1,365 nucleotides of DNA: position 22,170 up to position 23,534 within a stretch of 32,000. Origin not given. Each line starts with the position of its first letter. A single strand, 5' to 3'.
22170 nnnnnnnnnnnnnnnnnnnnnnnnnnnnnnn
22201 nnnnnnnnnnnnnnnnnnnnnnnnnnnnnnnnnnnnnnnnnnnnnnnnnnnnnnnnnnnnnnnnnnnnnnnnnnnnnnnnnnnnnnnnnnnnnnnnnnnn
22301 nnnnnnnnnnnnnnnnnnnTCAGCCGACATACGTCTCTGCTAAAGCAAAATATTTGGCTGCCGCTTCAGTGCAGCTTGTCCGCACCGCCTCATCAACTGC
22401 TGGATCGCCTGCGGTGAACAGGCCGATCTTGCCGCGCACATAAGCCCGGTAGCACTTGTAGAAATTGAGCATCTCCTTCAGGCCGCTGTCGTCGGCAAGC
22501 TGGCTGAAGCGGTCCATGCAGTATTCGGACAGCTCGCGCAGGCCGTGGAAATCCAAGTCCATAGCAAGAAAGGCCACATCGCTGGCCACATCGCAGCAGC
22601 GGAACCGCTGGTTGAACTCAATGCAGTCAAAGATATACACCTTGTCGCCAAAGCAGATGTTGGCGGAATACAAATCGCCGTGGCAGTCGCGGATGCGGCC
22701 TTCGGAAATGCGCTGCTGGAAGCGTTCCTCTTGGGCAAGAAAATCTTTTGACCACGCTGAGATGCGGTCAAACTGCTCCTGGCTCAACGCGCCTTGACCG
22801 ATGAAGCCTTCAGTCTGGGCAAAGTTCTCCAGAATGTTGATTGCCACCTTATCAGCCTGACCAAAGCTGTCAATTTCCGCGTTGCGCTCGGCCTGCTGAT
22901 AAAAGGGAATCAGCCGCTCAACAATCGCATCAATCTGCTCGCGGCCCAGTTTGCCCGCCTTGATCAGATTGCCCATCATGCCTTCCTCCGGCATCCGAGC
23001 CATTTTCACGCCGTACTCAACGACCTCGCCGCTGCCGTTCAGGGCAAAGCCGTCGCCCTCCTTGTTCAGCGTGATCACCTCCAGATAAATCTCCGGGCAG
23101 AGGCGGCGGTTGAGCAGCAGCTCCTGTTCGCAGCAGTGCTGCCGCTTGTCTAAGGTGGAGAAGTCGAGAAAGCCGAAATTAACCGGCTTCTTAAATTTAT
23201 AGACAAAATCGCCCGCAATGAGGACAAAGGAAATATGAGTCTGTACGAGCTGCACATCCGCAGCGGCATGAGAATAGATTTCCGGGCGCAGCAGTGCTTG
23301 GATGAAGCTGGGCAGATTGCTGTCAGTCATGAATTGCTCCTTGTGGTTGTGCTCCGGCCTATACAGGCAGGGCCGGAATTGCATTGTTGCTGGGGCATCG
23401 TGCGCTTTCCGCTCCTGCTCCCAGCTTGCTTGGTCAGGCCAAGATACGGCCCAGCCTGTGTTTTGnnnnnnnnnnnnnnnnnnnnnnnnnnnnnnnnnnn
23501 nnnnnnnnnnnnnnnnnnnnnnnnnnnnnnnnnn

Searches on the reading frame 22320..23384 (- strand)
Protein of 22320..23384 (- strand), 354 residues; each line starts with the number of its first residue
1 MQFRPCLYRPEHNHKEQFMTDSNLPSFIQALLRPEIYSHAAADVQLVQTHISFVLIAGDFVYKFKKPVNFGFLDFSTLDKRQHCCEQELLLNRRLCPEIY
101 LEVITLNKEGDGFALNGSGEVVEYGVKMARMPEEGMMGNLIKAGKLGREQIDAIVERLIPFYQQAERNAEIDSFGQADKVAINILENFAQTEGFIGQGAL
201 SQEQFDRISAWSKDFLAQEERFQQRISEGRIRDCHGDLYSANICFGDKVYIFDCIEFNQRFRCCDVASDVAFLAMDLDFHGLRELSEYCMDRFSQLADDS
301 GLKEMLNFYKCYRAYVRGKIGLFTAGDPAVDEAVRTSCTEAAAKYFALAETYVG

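Call 3: search_protein_families(library=pfam, proteins=[window:22320-23384:-], max_evalue=0.01)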
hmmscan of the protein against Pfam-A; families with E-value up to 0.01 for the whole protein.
window:22320-23384:- (354 aa): 0 families

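Call 5: search_protein_families(library=padloc, proteins=[window:22320-23384:-], max_evalue=0.01)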
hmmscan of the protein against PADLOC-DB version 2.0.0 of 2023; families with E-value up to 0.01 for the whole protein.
window:22320-23384:- (354 aa): 0 families

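Call 6: search_protein_families(library=ncbifam, proteins=[window:22320-23384:-], max_evalue=0.01)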
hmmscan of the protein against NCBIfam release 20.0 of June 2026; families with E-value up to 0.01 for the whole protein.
window:22320-23384:- (354 aa): 0 families

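Call 47: find_homologous_proteins(query=window:22320-23384:-, max_evalue=1e-20)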
Query window:22320-23384:- (354 aa): 8000 proteins with E <= 1e-20 among 8000 candidates; the best 120 are listed.
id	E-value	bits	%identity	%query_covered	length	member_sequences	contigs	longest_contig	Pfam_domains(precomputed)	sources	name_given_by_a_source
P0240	6.5e-211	718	92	95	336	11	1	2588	-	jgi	jgi:aminoglycoside phosphotransferase family enzyme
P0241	1.8e-204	697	90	94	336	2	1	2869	-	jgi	jgi:uncharacterized protein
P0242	4.0e-200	682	88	95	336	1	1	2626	-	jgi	jgi:hypothetical protein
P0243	5.9e-192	655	87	95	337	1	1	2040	-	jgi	-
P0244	3.5e-189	646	86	93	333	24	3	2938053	-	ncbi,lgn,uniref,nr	ncbi:MAG: hypothetical protein CDV28_10787 [Candidatus Electronema aureum]|uniref:Aminoglycoside pho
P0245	6.1e-186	636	84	95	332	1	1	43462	-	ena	-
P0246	4.3e-184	630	83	94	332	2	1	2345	-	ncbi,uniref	uniref:hypothetical protein n=1 Tax=Candidatus Electronema sp. TaxID=2698783 RepID=UPI0040569E21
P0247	3.4e-182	623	82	94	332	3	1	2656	-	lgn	-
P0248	3.0e-181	620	81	94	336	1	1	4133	-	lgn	-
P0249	1.3e-179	615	80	89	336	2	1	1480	-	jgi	jgi:aminoglycoside phosphotransferase family enzyme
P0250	3.3e-179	614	79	95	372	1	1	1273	-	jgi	jgi:aminoglycoside phosphotransferase family enzyme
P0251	9.5e-179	612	81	93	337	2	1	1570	-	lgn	-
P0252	1.3e-178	612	80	93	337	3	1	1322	-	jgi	jgi:aminoglycoside phosphotransferase family enzyme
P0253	1.2e-173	595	76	95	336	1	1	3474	-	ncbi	-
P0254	4.6e-173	593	76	95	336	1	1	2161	-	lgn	-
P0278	5.1e-167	573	73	95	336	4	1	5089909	-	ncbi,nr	ncbi:MAG: hypothetical protein SD837_01460 [Candidatus Electrothrix scaldis]|nr:MAG: hypothetical pr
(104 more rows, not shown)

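Call 49: find_encoding_contigs(protein=P0244, flank=8000, max_places=2)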
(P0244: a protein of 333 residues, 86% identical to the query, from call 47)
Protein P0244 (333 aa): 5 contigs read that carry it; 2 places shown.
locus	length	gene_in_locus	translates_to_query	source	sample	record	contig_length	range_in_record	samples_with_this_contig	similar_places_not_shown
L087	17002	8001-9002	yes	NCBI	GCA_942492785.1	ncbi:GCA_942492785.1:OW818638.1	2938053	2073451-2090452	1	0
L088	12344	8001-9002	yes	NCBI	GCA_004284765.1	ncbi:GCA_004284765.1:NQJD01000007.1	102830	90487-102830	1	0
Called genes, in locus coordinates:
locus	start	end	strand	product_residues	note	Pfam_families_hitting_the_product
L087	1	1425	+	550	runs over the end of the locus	-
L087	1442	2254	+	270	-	PF12784:PDDEXK_2, PF27070:HTH_Rpn_C (weak)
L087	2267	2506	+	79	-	-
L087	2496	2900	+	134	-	PF01850:PIN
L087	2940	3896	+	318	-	PF03783:CsgG, PF17680:FlgO (weak)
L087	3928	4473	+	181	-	-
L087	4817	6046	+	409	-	PF00291:PALP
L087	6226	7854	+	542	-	PF00072:Response_reg, PF00512:HisKA, PF02518:HATPase_c, PF00072:Response_reg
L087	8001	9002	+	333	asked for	-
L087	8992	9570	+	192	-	PF13207:AAA_17 (weak), PF13671:AAA_33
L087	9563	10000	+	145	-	PF09383:NIL, PF13187:Fer4_9, PF00037:Fer4 (weak), PF13237:Fer4_10, PF14697:Fer4_21, PF12838:Fer4_7, PF00037:Fer4 (weak), PF12837:Fer4_6 (weak), +3 more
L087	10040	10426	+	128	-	-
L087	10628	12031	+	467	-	PF01474:DAHP_synth_2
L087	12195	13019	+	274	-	PF01609:DDE_Tnp_1, PF13612:DDE_Tnp_1_3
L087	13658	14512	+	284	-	-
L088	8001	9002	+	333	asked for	-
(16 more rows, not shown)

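Call 50: find_encoding_contigs(protein=P0278, flank=8000, max_places=1)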
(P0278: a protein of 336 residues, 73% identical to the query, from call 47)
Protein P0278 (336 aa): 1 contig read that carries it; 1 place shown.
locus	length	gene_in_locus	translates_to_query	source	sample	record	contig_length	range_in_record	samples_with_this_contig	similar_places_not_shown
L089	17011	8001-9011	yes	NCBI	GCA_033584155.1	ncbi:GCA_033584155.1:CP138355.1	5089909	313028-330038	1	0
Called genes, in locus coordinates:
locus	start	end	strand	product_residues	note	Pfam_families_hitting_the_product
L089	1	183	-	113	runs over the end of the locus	-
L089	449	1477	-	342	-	PF02885:Glycos_trans_3N, PF00591:Glycos_transf_3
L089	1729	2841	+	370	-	PF01370:Epimerase, PF16363:GDP_Man_Dehyd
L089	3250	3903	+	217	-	PF00834:Ribul_P_3_epim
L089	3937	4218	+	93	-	-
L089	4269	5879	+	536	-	PF00342:PGI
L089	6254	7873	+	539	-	PF00072:Response_reg, PF00512:HisKA, PF02518:HATPase_c, PF00072:Response_reg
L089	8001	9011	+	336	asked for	-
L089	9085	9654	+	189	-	PF13671:AAA_33, PF13207:AAA_17 (weak)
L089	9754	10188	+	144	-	PF09383:NIL, PF13183:Fer4_8 (faint), PF00037:Fer4 (weak), PF13237:Fer4_10, PF14697:Fer4_21, PF12838:Fer4_7, PF13187:Fer4_9, PF00037:Fer4 (weak), +4 more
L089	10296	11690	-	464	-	PF12501:DUF3708, PF00528:BPD_transp_1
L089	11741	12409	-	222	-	PF01895:PhoU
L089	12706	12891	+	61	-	-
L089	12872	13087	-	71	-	-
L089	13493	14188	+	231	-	PF00072:Response_reg, PF00486:Trans_reg_C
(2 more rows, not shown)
